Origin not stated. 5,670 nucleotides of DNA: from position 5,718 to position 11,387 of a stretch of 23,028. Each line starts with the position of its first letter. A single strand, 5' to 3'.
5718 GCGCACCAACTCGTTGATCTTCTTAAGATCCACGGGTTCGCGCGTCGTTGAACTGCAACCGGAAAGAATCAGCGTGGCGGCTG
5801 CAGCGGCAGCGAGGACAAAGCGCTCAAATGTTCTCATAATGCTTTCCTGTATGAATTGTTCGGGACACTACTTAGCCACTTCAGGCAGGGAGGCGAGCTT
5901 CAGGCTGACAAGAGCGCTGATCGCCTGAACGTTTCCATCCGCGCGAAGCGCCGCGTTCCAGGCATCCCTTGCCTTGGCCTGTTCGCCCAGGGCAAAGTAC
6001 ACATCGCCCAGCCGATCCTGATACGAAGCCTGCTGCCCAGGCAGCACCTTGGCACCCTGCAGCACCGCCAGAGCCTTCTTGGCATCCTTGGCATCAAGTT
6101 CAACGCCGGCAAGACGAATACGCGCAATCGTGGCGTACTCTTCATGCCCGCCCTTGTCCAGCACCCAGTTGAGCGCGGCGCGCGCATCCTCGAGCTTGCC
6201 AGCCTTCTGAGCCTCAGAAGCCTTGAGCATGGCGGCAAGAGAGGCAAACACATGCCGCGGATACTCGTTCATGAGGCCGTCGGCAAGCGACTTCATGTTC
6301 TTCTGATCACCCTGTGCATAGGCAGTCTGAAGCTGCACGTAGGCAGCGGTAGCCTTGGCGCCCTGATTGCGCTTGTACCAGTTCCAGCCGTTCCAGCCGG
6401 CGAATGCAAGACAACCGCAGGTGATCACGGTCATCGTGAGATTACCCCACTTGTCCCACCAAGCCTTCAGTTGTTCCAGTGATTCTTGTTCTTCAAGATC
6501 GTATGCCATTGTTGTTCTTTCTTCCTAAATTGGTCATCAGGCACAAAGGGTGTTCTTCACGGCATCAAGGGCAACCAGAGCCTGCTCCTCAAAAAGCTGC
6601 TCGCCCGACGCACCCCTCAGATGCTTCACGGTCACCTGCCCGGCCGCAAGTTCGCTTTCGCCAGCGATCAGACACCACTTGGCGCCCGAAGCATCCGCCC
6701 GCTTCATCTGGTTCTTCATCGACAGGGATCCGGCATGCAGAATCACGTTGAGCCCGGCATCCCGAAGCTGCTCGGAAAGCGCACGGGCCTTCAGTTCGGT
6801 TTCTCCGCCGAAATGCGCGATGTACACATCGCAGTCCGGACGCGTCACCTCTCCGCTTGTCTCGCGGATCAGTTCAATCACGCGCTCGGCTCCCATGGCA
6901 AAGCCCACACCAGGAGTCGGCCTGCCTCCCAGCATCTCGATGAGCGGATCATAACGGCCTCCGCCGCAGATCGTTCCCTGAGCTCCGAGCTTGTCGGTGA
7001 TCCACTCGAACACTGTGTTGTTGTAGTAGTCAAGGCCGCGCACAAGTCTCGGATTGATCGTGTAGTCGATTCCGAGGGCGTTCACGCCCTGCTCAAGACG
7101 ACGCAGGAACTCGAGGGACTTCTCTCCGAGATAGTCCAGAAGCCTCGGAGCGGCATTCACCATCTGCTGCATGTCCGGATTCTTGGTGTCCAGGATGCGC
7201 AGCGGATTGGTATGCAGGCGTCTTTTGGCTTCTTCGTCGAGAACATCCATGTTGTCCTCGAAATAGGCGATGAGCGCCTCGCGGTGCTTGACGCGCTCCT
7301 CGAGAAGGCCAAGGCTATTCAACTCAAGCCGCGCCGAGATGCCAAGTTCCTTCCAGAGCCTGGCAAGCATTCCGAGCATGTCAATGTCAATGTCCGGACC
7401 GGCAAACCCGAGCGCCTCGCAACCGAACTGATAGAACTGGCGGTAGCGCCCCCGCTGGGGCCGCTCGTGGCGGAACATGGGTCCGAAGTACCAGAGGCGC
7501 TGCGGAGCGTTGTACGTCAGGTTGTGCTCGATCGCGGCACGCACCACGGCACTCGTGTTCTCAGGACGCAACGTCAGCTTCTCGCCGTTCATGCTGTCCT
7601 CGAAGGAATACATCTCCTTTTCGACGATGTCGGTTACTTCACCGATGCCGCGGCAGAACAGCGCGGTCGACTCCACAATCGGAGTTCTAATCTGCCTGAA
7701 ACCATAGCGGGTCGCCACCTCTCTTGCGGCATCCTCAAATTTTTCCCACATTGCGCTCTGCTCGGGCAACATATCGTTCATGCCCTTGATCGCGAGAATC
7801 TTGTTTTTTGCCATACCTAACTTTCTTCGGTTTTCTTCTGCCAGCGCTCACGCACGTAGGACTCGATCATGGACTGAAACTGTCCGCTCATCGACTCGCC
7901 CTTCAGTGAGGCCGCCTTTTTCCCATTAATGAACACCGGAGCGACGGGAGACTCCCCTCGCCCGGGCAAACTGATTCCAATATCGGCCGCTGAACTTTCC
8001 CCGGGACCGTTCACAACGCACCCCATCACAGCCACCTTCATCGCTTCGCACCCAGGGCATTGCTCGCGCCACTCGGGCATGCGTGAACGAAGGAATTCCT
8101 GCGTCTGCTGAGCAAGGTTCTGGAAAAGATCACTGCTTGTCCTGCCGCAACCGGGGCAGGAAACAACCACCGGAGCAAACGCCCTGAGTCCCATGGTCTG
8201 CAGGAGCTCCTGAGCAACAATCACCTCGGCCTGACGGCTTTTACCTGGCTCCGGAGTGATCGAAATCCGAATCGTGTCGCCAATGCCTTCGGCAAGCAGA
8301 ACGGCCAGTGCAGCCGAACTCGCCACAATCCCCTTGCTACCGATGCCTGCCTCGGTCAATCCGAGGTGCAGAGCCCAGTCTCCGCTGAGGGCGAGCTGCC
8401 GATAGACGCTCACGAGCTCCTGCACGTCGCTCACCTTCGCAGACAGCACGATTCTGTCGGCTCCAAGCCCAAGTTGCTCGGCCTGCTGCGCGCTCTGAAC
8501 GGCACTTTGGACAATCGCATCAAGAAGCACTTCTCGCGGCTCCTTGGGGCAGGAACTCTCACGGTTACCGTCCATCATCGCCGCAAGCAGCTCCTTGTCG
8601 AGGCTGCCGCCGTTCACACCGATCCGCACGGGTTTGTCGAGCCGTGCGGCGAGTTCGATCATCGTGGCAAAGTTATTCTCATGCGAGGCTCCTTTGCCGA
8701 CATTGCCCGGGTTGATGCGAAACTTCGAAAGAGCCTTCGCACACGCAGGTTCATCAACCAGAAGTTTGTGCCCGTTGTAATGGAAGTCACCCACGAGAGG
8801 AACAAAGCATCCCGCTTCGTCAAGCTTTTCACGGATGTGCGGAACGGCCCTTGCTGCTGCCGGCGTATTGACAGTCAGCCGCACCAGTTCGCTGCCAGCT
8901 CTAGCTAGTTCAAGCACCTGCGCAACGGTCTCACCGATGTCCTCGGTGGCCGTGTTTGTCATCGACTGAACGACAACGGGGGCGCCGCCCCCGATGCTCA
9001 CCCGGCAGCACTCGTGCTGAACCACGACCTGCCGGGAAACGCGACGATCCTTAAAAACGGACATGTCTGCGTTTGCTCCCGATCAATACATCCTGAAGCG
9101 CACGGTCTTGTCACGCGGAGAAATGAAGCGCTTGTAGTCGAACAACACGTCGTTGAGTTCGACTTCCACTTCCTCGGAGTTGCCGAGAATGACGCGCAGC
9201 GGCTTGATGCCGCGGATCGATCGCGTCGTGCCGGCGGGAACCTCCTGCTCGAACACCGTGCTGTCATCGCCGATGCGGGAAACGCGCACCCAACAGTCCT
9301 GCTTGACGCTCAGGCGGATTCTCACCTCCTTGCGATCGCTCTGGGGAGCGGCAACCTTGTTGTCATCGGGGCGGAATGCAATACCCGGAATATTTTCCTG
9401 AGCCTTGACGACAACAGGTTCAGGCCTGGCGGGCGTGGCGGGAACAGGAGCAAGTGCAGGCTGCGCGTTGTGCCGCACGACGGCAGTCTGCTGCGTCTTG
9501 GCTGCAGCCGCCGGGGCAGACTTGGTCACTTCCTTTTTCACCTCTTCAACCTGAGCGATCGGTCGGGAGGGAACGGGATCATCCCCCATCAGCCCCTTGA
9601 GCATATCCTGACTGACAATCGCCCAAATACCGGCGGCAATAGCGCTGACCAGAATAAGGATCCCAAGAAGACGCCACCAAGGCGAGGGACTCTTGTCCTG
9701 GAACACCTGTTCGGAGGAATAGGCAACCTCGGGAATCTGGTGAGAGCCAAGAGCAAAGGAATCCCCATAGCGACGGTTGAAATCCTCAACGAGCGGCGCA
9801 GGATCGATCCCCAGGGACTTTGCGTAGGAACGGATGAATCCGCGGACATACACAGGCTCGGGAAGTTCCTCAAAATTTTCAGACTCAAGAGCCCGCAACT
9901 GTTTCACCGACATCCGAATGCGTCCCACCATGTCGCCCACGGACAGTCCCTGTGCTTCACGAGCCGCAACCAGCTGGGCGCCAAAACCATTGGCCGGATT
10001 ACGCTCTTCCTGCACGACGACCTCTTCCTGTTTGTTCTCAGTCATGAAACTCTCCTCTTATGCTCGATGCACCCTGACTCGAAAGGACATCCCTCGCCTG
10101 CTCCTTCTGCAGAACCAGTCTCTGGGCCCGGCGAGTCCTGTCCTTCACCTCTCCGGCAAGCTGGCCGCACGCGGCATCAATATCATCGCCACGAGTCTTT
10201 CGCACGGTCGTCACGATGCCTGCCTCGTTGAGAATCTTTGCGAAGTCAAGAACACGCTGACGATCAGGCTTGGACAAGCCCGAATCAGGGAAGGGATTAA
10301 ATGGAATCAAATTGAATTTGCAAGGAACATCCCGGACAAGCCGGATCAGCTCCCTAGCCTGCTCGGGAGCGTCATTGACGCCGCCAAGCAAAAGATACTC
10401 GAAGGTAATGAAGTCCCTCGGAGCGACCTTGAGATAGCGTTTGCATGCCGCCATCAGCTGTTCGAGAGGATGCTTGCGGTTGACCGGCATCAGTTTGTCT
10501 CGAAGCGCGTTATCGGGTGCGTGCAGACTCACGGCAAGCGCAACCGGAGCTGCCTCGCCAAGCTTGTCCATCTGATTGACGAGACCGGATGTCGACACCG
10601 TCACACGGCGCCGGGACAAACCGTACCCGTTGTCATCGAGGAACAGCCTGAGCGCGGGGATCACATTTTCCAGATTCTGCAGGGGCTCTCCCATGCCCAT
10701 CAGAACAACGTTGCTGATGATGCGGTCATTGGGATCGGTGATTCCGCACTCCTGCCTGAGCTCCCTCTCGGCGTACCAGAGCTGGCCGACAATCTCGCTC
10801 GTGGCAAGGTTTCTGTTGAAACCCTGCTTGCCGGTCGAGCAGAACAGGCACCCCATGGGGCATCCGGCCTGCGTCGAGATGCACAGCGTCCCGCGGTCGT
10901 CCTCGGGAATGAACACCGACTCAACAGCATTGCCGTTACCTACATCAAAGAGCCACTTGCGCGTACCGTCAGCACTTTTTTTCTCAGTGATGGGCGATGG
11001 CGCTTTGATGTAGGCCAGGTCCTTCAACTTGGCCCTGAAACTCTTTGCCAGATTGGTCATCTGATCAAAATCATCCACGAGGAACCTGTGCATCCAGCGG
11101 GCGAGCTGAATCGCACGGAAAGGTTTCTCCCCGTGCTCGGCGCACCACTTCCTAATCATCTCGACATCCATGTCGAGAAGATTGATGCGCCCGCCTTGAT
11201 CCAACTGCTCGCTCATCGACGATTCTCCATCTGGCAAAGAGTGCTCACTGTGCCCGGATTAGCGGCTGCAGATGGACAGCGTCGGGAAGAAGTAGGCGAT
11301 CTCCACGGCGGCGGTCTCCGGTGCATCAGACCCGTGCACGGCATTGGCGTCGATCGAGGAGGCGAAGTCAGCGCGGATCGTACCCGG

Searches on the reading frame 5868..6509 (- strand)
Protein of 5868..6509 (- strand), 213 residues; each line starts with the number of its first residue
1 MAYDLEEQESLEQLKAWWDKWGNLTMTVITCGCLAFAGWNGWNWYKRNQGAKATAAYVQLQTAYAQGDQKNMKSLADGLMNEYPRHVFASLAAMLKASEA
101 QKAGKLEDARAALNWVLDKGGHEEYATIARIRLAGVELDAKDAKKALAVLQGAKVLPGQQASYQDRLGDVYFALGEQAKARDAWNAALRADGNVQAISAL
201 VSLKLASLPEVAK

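Call 70: search_protein_families(library=pfam, proteins=[window:5868-6509:-], max_evalue=0.00001)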
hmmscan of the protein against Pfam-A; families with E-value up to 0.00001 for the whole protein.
window:5868-6509:- (213 aa): 1 family
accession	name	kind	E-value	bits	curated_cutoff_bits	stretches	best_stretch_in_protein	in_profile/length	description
PF09976.15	TPR_21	-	7.2e-49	166.6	25.5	1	15-208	1-191/193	Tetratricopeptide repeat-like domain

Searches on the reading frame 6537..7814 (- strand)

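Call 70: search_protein_families(library=pfam, proteins=[window:6537-7814:-], max_evalue=0.00001)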
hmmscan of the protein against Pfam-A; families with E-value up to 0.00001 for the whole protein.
window:6537-7814:- (425 aa): 3 families
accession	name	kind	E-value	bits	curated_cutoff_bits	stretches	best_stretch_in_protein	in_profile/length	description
PF13393.11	tRNA-synt_His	-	3.7e-47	161.5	25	1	11-311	1-307/308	Histidyl-tRNA synthetase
PF00587.30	tRNA-synt_2b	-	4.5e-19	69.6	29.3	1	69-317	1-176/179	tRNA synthetase class II core domain (G, H, P, S and T)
PF03129.25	HGTP_anticodon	-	4.3e-12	46.5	21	1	329-406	1-79/94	Anticodon binding domain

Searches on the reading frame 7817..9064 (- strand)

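Call 70: search_protein_families(library=pfam, proteins=[window:7817-9064:-], max_evalue=0.00001)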
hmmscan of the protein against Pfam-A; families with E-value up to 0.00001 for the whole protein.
window:7817-9064:- (415 aa): 1 family
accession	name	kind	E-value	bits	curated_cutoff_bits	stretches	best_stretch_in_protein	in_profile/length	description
PF04551.19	GcpE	-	8e-107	357.6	32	1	20-401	7-342/343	GcpE protein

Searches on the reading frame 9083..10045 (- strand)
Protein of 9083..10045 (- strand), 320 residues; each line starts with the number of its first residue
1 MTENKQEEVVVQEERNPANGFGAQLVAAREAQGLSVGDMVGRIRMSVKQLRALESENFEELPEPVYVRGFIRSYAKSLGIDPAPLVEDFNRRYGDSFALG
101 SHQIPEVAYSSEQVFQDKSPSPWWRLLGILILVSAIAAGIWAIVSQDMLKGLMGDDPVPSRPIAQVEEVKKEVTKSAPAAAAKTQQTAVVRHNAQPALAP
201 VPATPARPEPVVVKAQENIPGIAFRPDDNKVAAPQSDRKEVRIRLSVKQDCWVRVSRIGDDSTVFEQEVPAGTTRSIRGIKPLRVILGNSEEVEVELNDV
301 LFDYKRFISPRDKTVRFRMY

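Call 70: search_protein_families(library=pfam, proteins=[window:9083-10045:-], max_evalue=0.00001)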
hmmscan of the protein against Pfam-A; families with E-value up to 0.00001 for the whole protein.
window:9083-10045:- (320 aa): 2 families
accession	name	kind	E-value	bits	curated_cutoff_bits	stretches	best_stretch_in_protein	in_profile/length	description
PF13413.12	HTH_25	-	2.2e-23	82.3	24.6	1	24-85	1-62/62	Helix-turn-helix domain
PF13464.11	RodZ_C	-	1.9e-14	53.8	23.9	1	244-317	1-71/72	RodZ C-terminal domain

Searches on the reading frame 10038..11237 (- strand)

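Call 70: search_protein_families(library=pfam, proteins=[window:10038-11237:-], max_evalue=0.00001)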
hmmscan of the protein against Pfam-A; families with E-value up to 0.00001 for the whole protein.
window:10038-11237:- (399 aa): 2 families
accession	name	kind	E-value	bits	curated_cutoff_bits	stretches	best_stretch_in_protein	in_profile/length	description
PF21016.3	RlmN_N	-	7.4e-24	83.7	24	1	18-77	1-60/60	Ribosomal RNA large subunit methyltransferase N-terminal domain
PF04055.27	Radical_SAM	-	7.1e-18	65.8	29.5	1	120-297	1-165/166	Radical SAM superfamily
